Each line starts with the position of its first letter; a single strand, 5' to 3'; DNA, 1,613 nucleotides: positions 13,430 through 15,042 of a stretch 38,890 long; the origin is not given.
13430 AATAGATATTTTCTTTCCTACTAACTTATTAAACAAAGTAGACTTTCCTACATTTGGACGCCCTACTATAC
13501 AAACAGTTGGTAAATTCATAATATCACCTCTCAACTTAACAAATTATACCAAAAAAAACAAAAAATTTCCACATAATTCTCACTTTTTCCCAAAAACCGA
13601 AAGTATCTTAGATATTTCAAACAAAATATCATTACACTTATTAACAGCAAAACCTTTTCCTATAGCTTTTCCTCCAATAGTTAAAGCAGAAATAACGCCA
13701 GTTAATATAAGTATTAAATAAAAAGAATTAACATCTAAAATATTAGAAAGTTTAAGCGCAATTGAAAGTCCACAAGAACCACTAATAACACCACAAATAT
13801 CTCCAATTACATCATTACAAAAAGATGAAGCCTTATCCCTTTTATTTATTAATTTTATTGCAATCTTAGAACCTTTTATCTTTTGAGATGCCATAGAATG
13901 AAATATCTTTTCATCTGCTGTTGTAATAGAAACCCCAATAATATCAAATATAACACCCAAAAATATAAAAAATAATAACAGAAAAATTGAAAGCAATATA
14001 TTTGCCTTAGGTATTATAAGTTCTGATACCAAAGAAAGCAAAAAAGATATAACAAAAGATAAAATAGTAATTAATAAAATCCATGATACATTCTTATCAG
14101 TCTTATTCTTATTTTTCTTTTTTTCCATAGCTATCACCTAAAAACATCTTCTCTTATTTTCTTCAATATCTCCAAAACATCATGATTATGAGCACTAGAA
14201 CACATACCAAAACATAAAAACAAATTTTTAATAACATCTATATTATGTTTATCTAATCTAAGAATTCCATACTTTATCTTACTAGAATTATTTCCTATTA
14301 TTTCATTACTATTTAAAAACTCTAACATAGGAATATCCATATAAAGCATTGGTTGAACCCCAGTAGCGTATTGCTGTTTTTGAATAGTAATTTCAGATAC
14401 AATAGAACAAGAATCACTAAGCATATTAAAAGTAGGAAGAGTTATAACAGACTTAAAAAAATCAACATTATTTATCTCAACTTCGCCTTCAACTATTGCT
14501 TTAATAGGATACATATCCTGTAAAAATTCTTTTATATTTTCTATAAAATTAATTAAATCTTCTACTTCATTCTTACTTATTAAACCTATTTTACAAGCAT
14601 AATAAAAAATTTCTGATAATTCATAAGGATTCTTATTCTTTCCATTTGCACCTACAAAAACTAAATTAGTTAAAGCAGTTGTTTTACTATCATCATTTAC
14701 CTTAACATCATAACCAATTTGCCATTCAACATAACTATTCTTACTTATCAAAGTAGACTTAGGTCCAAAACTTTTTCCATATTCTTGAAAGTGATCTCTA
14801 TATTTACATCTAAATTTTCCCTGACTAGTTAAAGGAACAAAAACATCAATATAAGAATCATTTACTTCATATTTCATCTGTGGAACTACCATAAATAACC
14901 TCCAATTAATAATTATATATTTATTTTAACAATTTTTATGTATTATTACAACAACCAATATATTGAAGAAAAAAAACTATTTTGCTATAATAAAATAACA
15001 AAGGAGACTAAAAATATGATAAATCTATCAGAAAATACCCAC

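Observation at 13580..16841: Possible OLE-type ribonucleoprotein locus: OapA-like DxxxD membrane protein downstream of the large RNA, split by an inserted gene pair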

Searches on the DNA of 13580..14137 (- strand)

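Call 19: search_rna_families(sources=[L001, L002, L004, L006, L007, L008, L009], threshold=gathering)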
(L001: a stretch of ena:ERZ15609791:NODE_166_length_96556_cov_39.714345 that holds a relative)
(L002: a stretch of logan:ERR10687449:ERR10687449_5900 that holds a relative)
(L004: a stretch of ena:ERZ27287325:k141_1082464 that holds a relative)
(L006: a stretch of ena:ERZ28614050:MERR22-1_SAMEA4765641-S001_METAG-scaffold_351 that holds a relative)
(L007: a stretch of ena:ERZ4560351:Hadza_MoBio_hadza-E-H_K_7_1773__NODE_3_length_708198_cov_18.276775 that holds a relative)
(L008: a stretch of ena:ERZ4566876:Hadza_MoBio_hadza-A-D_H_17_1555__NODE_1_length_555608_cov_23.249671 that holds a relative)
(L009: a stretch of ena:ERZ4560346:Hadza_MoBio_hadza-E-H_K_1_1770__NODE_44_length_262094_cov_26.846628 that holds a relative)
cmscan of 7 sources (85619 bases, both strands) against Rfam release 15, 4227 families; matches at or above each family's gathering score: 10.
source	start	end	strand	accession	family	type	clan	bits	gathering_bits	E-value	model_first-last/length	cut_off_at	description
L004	5393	5993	+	RF01071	OLE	Gene;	-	406.6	50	7.4e-116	1-616/616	no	Ornate Large Extremophilic RNA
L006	5393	5993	+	RF01071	OLE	Gene;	-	406.4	50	8.5e-116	1-616/616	no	Ornate Large Extremophilic RNA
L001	5361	5966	+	RF01071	OLE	Gene;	-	385.1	50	1.8e-109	1-616/616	no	Ornate Large Extremophilic RNA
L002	5361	5966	+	RF01071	OLE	Gene;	-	385.1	50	1.8e-109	1-616/616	no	Ornate Large Extremophilic RNA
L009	5415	5970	+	RF01071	OLE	Gene;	-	302.9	50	4.3e-85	1-616/616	no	Ornate Large Extremophilic RNA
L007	5415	5970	+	RF01071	OLE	Gene;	-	298.4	50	9.3e-84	1-616/616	no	Ornate Large Extremophilic RNA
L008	5415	5970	+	RF01071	OLE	Gene;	-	297.1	50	2.3e-83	1-616/616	no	Ornate Large Extremophilic RNA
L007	2047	2117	-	RF00005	tRNA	Gene; tRNA;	CL00001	69.4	29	6.3e-13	1-71/71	no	tRNA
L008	2049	2119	-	RF00005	tRNA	Gene; tRNA;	CL00001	69.4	29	6.3e-13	1-71/71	no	tRNA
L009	2049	2119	-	RF00005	tRNA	Gene; tRNA;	CL00001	69.4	29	6.3e-13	1-71/71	no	tRNA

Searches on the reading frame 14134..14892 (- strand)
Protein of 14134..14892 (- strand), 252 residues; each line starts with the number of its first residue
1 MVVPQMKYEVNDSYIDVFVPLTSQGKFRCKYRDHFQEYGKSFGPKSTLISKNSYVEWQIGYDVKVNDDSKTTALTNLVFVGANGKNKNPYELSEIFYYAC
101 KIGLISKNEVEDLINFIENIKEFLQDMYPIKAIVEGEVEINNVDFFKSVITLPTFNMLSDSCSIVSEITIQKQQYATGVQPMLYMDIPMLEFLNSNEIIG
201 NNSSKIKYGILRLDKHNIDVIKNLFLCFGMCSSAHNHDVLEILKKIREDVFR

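Call 4: search_protein_families(library=pfam, proteins=[window:14134-14892:-], max_evalue=0.1)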
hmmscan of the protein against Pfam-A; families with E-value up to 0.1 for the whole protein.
window:14134-14892:- (252 aa): 2 families
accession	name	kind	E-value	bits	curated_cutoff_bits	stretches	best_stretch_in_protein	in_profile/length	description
PF09522.15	RE_R_Pab1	-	4.5e-20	72.4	25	1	140-246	13-119/119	R.Pab1 restriction endonuclease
PF19122.5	DUF5806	-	0.039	14.2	33.5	1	94-140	85-131/148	Family of unknown function (DUF5806)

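Call 5: search_protein_families(library=ncbifam, proteins=[window:14134-14892:-], max_evalue=0.1)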
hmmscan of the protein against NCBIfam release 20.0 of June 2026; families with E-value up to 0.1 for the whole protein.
window:14134-14892:- (252 aa): 1 family
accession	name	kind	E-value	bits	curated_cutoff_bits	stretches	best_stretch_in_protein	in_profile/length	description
NF002615.0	PRK02268.1-1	equivalog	0.049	13.5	264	0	187-223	94-133/145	hypothetical protein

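Call 11: search_solved_structures(query=window:14134-14892:-, max_evalue=1, show_alignments=2)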
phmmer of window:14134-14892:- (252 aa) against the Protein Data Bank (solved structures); distinct sequences matched with E-value up to 1: 6.
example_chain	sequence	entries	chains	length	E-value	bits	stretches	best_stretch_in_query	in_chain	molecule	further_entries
7cfa_A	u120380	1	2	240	1.2e-31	113.5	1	15-246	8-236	R.Pab1 family restriction endonuclease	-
2dvy_A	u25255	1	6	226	4.2e-08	36.4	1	87-246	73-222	Restriction endonuclease PabI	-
5iff_A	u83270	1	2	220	6.9e-08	35.7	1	86-246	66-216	Uncharacterized protein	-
3waz_A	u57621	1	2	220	8.7e-08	35.3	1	87-246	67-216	Putative uncharacterized protein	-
6l2n_A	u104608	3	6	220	1.1e-07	35.1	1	86-246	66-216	RE_R_Pab1 domain-containing protein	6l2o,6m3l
3no2_A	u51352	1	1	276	0.78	12.6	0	15-65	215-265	uncharacterized protein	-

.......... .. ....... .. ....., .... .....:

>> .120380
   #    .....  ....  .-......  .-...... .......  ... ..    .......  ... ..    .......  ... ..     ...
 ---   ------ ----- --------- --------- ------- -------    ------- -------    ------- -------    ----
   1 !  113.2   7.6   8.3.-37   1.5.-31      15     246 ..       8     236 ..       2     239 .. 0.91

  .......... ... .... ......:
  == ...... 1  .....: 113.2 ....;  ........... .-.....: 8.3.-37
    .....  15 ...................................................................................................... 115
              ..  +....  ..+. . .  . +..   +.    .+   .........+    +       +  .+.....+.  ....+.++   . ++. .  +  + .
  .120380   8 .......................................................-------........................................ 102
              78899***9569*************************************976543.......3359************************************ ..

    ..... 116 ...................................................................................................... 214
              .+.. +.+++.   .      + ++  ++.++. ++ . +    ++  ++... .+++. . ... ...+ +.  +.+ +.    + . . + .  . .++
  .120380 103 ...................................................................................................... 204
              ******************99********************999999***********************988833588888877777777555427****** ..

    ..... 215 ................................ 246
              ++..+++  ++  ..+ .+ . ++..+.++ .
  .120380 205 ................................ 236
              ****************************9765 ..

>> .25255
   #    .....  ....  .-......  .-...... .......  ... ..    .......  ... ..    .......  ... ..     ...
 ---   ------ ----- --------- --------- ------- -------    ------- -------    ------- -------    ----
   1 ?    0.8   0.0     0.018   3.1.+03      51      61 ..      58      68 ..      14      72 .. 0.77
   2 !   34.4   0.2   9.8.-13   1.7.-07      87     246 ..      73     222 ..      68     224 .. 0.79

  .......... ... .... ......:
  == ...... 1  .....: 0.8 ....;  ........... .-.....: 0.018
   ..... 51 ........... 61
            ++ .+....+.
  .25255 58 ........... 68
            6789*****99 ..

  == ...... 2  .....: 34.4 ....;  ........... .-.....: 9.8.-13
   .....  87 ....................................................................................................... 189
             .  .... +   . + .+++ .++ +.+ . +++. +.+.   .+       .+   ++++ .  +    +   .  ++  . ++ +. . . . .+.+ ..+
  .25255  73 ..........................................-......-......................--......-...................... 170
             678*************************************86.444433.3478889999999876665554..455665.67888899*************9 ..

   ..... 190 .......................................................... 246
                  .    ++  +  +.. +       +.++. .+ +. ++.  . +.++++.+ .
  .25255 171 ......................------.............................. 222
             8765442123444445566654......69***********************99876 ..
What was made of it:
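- Checked: One detail is wrong: the 252-aa protein is not an orphan (calls 4, 11).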

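Call 31: find_encoding_contigs(protein=window:14134-14892:-, flank=8000, max_places=6)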
Protein window:14134-14892:- (252 aa): no gene with exactly this product is on record in the collection.
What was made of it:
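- Tried and rejected: The exact R protein is not on record elsewhere (call 31).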

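Call 36: find_homologous_proteins(query=window:14134-14892:-, max_evalue=0.001)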
Query window:14134-14892:- (252 aa): 446 proteins with E <= 0.001 among 836 candidates; the best 120 are listed.
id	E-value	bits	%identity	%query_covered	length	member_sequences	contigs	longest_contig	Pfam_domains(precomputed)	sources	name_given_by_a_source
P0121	3.4e-164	562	100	100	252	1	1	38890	PF09522.16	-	-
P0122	5.9e-101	355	63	99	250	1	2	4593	PF09522.16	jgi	-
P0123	1.5e-97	344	58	100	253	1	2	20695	PF09522.16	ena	-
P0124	3.4e-97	343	60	99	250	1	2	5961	PF09522.16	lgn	-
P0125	2.3e-95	337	61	99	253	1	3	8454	PF09522.16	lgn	-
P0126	1.1e-93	331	58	99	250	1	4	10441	PF09522.16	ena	-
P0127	4.9e-93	329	60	97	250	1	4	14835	PF09522.16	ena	-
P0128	1.4e-92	328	59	99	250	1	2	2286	PF09522.16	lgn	-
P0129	1.1e-91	325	58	99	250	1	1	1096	PF09522.16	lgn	-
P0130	2.4e-91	324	59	99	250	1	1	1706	PF09522.16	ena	-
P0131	5.4e-91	323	57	99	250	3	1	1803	PF09522.16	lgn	-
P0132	1.7e-89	318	55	99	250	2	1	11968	PF09522.16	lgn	-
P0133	2.8e-88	314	56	98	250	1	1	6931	PF09522.16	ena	-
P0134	1.1e-86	308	57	97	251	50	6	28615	PF09522.16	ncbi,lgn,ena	-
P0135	1.0e-85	305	55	98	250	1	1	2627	PF09522.16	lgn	-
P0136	4.2e-80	287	52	100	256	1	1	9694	PF09522.16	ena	-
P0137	1.3e-78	282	53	98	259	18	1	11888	PF09522.16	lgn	-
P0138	1.3e-77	279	53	98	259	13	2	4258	PF09522.16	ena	-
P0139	2.9e-76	274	51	99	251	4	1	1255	PF09522.16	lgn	-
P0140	1.1e-75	272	52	97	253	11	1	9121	PF09522.16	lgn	-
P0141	1.6e-75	272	49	99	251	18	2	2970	PF09522.16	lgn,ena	-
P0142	5.3e-75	270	50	99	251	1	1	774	PF09522.16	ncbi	-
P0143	2.6e-74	268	52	99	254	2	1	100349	PF09522.16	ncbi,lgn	-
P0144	3.5e-74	268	50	99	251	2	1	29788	PF09522.16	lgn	-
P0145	3.9e-74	267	52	99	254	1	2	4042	PF09522.16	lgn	-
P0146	5.6e-74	267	51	99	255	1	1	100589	PF09522.16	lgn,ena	-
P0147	1.8e-73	265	52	99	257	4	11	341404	PF09522.16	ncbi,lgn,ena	-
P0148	2.5e-73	265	50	99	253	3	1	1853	PF09522.16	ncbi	-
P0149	4.9e-73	264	49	98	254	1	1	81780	PF09522.16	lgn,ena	-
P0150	9.4e-73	263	50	98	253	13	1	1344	PF09522.16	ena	-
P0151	9.8e-73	263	52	97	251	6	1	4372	PF09522.16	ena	-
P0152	1.3e-72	262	49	99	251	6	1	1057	PF09522.16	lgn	-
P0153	1.4e-72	262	51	99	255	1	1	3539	PF09522.16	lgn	-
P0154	6.8e-72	260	52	96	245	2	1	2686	PF09522.16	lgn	-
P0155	9.7e-72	260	50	99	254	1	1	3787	PF09522.16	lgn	-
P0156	1.2e-71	259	51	99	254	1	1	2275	PF09522.16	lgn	-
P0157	5.7e-71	257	50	99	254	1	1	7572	PF09522.16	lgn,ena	-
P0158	6.4e-71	257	52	96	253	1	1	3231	PF09522.16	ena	-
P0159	1.4e-69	252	48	99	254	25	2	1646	PF09522.16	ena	-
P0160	6.0e-69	250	49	99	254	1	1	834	PF09522.16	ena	-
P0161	6.5e-69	250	46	99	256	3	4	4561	PF09522.16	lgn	-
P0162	9.2e-69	250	48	98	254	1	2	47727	PF09522.16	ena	-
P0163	4.3e-68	248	48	98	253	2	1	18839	PF09522.16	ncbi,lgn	-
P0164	4.7e-67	244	49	96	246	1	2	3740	PF09522.16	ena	-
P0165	7.0e-67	244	51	92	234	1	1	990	PF09522.16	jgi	jgi:hypothetical protein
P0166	1.1e-66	243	46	98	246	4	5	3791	PF09522.16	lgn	-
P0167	1.1e-66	243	48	98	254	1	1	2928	PF09522.16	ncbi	-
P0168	2.1e-66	242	48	100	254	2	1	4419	PF09522.16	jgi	jgi:hypothetical protein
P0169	5.0e-66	241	50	95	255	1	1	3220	PF09522.16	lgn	-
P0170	6.3e-65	237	45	97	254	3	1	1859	PF09522.16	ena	-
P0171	2.9e-64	235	49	97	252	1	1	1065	PF09522.16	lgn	-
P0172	3.4e-64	235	51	96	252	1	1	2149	PF09522.16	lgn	-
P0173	5.8e-63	231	49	93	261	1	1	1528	PF09522.16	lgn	-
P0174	6.1e-63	231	46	99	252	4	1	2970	PF09522.16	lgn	-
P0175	1.3e-62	230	49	96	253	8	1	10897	PF09522.16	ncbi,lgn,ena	-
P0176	1.6e-61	226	44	98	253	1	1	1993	PF09522.16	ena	-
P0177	2.6e-61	225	46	94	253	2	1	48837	PF09522.16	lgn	-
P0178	4.4e-61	225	48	98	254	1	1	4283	PF09522.16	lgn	-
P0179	5.4e-61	224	47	98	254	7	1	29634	PF09522.16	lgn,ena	-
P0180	5.9e-61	224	45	94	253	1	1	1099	PF09522.16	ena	-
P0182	1.5e-60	223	46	100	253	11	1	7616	PF09522.16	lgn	-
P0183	3.2e-60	222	47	99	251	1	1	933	PF09522.16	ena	-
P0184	3.4e-60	222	46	97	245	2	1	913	PF09522.16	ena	-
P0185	3.5e-60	222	49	92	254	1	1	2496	PF09522.16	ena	-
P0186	3.6e-60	222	46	94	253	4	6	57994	PF09522.16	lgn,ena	-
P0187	6.7e-60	221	48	99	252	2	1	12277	PF09522.16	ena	-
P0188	7.5e-60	221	46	96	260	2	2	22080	PF09522.16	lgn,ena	-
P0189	1.0e-59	220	49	94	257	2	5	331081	PF09522.16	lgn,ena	-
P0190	1.2e-59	220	45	94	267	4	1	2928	PF09522.16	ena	-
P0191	4.2e-59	218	46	97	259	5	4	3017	PF09522.16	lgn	-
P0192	6.9e-59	217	46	99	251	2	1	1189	PF09522.16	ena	-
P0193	6.3e-58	214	46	98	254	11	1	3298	PF09522.16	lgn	-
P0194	1.0e-57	214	45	95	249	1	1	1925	PF09522.16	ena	-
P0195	1.1e-57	213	47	96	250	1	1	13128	PF09522.16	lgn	-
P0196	1.7e-56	210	44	97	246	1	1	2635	PF09522.16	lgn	-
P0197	4.6e-56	208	44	98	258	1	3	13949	PF09522.16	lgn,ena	-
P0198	9.1e-56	207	43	97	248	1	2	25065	PF09522.16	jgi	jgi:hypothetical protein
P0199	1.9e-55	206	45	98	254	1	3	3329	PF09522.16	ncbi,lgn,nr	ncbi:MAG: R.Pab1 family restriction endonuclease [Treponema sp.]|nr:R.Pab1 family restriction endonu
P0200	2.2e-55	206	42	94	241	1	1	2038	PF09522.16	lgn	-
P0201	2.9e-55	206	44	97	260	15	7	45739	PF09522.16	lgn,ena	-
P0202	3.3e-55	205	44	97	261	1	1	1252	PF09522.16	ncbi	-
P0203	3.7e-55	205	47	94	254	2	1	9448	PF09522.16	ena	-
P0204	7.5e-55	204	43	95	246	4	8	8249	PF09522.16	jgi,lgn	jgi:hypothetical protein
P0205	9.4e-55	204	44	97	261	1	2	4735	PF09522.16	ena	-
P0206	1.5e-54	203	46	95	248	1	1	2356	PF09522.16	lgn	-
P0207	3.5e-54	202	43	95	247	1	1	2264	PF09522.16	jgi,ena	-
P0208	3.0e-53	199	43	95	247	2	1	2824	PF09522.16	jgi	-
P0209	3.3e-53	199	42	95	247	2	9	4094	PF09522.16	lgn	-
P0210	3.3e-53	199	44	95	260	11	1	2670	PF09522.16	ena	-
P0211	6.2e-53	198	43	89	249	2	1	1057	PF09522.16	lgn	-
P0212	7.0e-53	198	43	91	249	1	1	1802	PF09522.16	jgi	-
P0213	7.3e-53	198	42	95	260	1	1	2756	PF09522.16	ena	-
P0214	9.6e-53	197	42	96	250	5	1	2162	PF09522.16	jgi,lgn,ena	-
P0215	1.3e-52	197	42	94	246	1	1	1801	PF09522.16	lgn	-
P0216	1.8e-52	196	43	94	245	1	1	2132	PF09522.16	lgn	-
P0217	2.0e-52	196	43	95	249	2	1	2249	PF09522.16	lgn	-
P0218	2.4e-52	196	44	94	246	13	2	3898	PF09522.16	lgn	-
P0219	3.5e-52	196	41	95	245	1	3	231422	PF09522.16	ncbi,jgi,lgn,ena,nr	ncbi:MAG TPA: R.Pab1 family restriction endonuclease [Bacilli bacterium]|nr:R.Pab1 family restrictio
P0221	4.6e-52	195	46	91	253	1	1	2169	PF09522.16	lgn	-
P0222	5.5e-52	195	44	96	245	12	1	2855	PF09522.16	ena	-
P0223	5.8e-52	195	41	94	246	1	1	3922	PF09522.16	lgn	-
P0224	6.2e-52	195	42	95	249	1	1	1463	PF09522.16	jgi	jgi:hypothetical protein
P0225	6.5e-52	195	44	95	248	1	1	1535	PF09522.16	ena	-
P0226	1.1e-51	194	42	95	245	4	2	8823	PF09522.16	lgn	-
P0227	1.3e-51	194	45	95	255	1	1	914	PF09522.16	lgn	-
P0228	1.6e-51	193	43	96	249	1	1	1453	PF09522.16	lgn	-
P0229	1.6e-51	193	41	95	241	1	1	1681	PF09522.16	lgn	-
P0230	2.4e-51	193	43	95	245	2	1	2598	PF09522.16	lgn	-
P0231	3.7e-51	192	44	96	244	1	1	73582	PF09522.16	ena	-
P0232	4.3e-51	192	42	95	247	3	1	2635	PF09522.16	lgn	-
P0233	5.0e-51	192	43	91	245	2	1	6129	PF09522.16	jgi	-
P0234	5.3e-51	192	45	95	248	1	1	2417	PF09522.16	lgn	-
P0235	6.5e-51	191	45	89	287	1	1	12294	PF09522.16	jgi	-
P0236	6.8e-51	191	44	93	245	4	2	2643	PF09522.16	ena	-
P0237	1.1e-50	191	42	96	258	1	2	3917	PF09522.16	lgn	-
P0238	1.6e-50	190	41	97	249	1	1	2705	PF09522.16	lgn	-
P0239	2.0e-50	190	46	95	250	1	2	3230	PF09522.16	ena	-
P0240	2.4e-50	190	45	88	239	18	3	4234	PF09522.16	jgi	jgi:hypothetical protein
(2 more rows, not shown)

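Call 40: find_encoding_contigs(protein=P0123, flank=5000, max_places=2)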
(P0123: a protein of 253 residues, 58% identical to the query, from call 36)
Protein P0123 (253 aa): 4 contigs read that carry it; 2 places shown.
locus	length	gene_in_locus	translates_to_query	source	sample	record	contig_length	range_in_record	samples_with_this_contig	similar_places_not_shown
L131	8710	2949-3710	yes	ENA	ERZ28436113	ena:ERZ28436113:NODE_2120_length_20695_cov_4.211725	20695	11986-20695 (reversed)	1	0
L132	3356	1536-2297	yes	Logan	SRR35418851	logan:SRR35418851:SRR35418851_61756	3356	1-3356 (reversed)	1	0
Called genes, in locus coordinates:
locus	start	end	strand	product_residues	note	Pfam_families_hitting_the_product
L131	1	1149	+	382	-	?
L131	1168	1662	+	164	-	PF03167:UDG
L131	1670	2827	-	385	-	-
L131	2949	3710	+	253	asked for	PF09522:RE_R_Pab1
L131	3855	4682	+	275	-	PF01541:GIY-YIG (faint), PF14267:DUF4357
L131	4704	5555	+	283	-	PF02086:MethyltransfD12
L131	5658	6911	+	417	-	-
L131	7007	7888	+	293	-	-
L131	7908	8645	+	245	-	PF00106:adh_short, PF08659:KR, PF23441:SDR, PF13561:adh_short_C2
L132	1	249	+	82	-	?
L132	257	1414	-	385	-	-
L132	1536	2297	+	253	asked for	PF09522:RE_R_Pab1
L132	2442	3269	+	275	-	PF01541:GIY-YIG (faint), PF14267:DUF4357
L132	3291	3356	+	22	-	?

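Call 41: find_encoding_contigs(protein=P0134, flank=5000, max_places=2)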
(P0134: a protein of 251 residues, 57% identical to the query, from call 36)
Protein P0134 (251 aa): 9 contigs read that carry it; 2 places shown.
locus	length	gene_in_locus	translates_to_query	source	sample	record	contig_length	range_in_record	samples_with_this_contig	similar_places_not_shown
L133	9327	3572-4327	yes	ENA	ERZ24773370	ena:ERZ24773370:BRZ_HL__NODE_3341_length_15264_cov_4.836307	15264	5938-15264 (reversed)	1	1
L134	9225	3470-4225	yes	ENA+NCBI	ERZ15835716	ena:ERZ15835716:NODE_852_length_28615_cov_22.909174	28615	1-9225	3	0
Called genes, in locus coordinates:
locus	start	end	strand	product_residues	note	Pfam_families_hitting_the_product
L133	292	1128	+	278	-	PF09997:DUF2238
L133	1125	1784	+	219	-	PF06940:DUF1287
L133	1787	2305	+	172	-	PF06210:DUF1003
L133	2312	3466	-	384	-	-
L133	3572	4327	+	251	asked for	PF09522:RE_R_Pab1 (weak)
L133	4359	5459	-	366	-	PF02557:VanY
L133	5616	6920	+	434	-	PF02881:SRP54_N, PF01656:CbiA (faint), PF04851:ResIII (weak), PF13401:AAA_22 (weak), PF00448:SRP54, PF02978:SRP_SPB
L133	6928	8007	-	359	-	-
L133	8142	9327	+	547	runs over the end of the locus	-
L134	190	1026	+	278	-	PF09997:DUF2238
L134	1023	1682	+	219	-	PF06940:DUF1287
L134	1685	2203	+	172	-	PF06210:DUF1003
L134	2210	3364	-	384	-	-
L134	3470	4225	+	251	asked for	PF09522:RE_R_Pab1 (weak)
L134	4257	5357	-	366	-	PF02557:VanY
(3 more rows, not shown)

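Call 42: find_encoding_contigs(protein=P0127, flank=5000, max_places=2)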
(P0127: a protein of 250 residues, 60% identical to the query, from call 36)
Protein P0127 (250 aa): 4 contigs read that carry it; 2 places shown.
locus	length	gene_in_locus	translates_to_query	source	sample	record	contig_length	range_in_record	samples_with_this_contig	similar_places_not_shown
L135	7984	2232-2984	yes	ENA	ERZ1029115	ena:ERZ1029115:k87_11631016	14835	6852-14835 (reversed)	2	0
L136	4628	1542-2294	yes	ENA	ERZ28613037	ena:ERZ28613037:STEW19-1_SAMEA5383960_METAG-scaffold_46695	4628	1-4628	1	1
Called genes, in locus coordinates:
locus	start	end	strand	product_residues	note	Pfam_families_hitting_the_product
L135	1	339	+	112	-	?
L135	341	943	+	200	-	-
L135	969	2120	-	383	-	-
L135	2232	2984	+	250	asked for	PF09522:RE_R_Pab1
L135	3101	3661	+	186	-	PF04973:NMN_transporter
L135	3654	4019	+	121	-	-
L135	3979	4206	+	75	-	-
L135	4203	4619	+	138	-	-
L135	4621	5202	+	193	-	-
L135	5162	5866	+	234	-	PF19368:WHD_AraR (weak), PF21906:WHD_NrtR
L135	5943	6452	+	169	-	-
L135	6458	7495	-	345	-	PF01546:Peptidase_M20, PF07687:M20_dimer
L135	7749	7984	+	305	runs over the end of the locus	PF02012:BNR (faint), PF18050:Cyclophil_like2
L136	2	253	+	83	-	?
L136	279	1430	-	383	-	-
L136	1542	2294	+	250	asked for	PF09522:RE_R_Pab1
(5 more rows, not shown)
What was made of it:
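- The same cassette lies in three unrelated contexts (calls 40-42).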

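Call 59: search_protein_families(library=padloc, proteins=[window:14134-14892:-], max_evalue=0.001)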
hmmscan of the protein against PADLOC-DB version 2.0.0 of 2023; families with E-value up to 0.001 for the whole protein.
window:14134-14892:- (252 aa): 1 family
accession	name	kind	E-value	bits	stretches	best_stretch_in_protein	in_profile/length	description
PDLC03538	REase_II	-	8e-11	40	1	86-246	72-222/226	Type II restriction enzyme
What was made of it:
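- Family assignments: calls 4, 11 and 59.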

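Call 60: find_encoding_contigs(protein=P0219, flank=3500, max_places=1)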
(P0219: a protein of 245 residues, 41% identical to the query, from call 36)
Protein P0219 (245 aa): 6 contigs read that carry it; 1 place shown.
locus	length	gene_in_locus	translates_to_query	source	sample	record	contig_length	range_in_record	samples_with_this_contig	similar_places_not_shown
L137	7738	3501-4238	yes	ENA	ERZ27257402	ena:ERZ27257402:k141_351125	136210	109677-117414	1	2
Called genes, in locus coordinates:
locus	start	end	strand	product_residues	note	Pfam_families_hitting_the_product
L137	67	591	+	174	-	-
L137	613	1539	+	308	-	PF01297:ZnuA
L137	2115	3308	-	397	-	-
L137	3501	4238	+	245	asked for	PF09522:RE_R_Pab1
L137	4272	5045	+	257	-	PF09522:RE_R_Pab1 (weak)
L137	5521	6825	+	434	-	PF13173:AAA_14, PF13635:DUF4143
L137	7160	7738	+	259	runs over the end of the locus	PF13635:DUF4143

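Call 61: find_encoding_contigs(protein=P0147, flank=3500, max_places=1)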
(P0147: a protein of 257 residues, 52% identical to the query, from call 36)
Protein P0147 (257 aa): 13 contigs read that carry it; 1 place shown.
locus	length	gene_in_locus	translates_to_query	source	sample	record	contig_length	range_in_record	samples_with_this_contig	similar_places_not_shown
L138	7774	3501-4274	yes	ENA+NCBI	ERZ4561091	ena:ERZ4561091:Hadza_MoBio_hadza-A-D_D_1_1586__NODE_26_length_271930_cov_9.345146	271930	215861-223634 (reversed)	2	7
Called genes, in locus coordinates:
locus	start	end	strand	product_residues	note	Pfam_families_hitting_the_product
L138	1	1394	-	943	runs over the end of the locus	-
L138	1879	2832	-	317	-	-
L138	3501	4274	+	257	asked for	PF09522:RE_R_Pab1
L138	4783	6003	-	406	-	-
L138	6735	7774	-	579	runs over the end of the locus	PF01637:ATPase_2 (weak)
